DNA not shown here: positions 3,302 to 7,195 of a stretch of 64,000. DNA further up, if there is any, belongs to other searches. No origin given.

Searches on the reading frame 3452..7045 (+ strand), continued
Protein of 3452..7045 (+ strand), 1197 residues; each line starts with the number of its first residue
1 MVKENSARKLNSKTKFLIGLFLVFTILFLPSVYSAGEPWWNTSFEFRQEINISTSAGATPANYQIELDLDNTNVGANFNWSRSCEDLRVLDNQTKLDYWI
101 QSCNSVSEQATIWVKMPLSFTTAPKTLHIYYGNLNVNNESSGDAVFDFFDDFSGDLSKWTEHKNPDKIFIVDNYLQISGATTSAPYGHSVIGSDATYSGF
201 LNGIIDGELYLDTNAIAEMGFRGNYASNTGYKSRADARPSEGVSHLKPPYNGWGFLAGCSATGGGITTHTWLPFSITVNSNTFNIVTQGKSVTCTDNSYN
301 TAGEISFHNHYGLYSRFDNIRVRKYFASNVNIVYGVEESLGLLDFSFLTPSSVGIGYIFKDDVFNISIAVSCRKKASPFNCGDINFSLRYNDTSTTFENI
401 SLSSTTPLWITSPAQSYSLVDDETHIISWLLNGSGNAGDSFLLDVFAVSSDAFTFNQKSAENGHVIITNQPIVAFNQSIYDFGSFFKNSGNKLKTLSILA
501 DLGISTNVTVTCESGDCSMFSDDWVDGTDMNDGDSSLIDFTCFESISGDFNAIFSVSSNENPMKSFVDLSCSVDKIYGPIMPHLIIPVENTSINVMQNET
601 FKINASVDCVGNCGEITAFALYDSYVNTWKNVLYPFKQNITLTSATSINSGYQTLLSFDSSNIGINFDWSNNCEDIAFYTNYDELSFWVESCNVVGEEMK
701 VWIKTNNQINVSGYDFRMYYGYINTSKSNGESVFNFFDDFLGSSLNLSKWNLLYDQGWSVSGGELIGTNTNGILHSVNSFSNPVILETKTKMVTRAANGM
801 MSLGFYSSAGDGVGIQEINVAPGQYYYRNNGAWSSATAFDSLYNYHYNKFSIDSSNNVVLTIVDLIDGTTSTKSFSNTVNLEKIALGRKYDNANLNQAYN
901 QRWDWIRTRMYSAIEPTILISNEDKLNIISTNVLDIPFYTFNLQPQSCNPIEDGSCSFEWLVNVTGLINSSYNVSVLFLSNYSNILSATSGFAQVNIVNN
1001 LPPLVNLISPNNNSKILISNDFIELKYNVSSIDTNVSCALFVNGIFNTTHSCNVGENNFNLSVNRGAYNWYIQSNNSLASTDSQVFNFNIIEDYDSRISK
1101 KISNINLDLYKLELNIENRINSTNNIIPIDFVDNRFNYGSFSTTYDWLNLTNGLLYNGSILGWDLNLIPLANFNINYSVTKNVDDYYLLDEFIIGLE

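Call 73: search_protein_families(library=pfam, proteins=[L003:18504-19217:-, L003:3788-4423:-, L026:2453-2839:+], max_evalue=0.1)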
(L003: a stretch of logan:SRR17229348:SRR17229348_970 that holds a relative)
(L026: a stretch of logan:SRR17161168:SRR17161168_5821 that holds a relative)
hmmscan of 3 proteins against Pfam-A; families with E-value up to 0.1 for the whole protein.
L003:18504-19217:- (237 aa): 17 families
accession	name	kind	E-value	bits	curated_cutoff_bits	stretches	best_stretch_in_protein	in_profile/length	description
PF12802.13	MarR_2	-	1.8e-08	34.8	27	1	173-224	1-53/61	MarR family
PF01047.28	MarR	-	2.4e-08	34.2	24.6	1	175-225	1-51/59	MarR family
PF24034.1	DUF7343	-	3.7e-07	30.3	27.6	1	179-234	5-61/62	Domain of unknown function (DUF7343)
PF01978.25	TrmB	-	0.00075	19.8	25.6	1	173-225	4-56/68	Sugar-specific transcriptional regulator TrmB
PF13463.12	HTH_27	-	0.0033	18.1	22.2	1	175-225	1-52/68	Winged helix DNA-binding domain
PF13601.12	HTH_34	-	0.0046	17.5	27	1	181-224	4-47/80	Winged helix DNA-binding domain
PF25213.1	HVO_A0261_N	-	0.0082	16.4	35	1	177-224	11-57/86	HVO_A0261 N-terminal domain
PF01022.26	HTH_5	-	0.01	16.2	22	1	177-223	2-47/47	Bacterial regulatory protein, arsR family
PF13412.12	HTH_24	-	0.011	15.7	21.9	1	175-222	1-48/48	Winged helix-turn-helix DNA-binding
PF08220.18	HTH_DeoR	-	0.012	15.8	21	1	178-223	1-46/57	DeoR-like helix-turn-helix domain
PF01325.25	Fe_dep_repress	-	0.016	15.8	26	1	181-224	12-55/60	Iron dependent repressor, N-terminal DNA binding domain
PF22536.2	POLR3C_WHD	-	0.021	15.2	30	1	177-229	11-63/77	POLR3C, C-terminal winged-helix domain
PF21984.2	DnaD_N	-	0.027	15.1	27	1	187-230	27-74/101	DnaD N-terminal domain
PF04545.22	Sigma70_r4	-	0.034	14.1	24.1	1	175-210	5-39/50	Sigma-70, region 4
PF08279.18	HTH_11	-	0.04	14.2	25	1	178-220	1-45/55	HTH domain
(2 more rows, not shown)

L003:3788-4423:- (211 aa): 2 families
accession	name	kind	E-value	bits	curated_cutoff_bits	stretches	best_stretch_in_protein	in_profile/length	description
PF24409.1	wHTH-PRTase_assc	-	2.7e-06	27.8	27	1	177-208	24-55/83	wHTH-PRTase associated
PF08765.17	Mor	-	0.035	14.5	24.9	1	138-198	54-105/107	Mor transcription activator family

L026:2453-2839:+ (128 aa): 4 families
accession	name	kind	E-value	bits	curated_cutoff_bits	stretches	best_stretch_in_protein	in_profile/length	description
PF08753.17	NikR_C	-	2.2e-13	50.6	22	1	56-127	2-76/77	NikR C terminal nickel binding domain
PF01402.27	RHH_1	-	0.00031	21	20.5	1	5-42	2-38/39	Ribbon-helix-helix protein, copG family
PF09957.15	VapB_antitoxin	-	0.042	14.2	23.4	1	25-49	20-43/47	Bacterial antitoxin of type II TA system, VapB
PF12651.13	RHH_3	-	0.091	13.2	21.6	0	5-45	5-44/44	Ribbon-helix-helix domain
